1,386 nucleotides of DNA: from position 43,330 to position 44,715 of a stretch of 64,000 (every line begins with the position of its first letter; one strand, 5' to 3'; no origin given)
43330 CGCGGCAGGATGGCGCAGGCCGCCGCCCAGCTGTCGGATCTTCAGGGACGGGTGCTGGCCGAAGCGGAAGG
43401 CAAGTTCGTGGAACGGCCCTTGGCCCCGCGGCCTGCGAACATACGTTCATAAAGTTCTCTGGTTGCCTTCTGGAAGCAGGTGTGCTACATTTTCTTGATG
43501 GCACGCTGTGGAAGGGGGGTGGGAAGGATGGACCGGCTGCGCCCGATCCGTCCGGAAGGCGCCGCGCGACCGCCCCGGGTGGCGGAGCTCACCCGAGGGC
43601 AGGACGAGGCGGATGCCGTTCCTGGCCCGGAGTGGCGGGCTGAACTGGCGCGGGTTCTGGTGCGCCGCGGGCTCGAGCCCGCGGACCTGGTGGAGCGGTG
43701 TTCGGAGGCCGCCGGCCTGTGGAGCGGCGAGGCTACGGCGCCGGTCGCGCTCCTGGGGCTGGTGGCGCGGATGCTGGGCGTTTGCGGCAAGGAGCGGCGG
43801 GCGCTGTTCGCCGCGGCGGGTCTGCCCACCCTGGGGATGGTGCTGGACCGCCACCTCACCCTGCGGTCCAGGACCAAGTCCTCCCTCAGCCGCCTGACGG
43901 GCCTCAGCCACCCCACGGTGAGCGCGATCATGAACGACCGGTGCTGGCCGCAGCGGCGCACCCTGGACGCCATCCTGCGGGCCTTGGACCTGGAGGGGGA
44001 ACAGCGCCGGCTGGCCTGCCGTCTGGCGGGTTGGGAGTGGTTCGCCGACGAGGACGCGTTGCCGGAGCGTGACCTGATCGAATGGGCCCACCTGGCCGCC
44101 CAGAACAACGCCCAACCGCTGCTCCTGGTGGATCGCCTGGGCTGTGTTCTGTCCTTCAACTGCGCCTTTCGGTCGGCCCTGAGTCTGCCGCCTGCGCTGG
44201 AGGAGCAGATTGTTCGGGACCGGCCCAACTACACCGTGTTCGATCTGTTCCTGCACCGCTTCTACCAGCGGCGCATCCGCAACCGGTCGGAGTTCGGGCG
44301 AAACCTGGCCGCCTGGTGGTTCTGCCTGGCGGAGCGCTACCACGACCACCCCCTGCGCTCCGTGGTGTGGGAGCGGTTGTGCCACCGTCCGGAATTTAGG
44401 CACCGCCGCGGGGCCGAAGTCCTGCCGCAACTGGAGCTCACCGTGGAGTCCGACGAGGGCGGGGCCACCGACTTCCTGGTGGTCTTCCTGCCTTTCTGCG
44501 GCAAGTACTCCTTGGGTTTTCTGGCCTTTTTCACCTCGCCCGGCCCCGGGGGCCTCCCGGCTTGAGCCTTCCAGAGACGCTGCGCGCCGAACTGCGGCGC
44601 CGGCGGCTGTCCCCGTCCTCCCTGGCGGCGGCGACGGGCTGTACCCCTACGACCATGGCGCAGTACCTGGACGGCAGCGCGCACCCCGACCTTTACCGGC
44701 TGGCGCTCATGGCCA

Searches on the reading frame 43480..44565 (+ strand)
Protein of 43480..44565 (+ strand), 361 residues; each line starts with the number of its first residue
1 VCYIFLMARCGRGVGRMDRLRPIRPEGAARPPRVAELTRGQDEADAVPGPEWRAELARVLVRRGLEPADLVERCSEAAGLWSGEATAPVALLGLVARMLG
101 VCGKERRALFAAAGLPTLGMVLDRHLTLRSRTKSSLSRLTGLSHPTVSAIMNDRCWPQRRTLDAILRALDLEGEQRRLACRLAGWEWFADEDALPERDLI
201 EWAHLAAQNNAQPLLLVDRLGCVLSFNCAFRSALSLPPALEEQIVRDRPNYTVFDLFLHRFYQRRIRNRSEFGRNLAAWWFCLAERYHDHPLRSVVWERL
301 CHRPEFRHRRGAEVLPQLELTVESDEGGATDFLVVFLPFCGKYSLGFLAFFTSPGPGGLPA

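Call 37: search_protein_families(library=pfam, proteins=[window:43480-44565:+], max_evalue=0.00001)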
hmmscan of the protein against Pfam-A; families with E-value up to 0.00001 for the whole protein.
window:43480-44565:+ (361 aa): 0 families

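Call 60: search_protein_families(library=pfam, proteins=[window:43480-44565:+], max_evalue=0.001)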
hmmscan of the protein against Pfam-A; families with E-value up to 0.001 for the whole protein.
window:43480-44565:+ (361 aa): 2 families
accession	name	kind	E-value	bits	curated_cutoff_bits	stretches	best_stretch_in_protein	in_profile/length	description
PF13560.12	HTH_31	-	4.9e-05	24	27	1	131-177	15-62/64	Helix-turn-helix domain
PF13443.12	HTH_26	-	9.9e-05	23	22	1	122-171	2-52/63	Cro/C1-type HTH DNA-binding domain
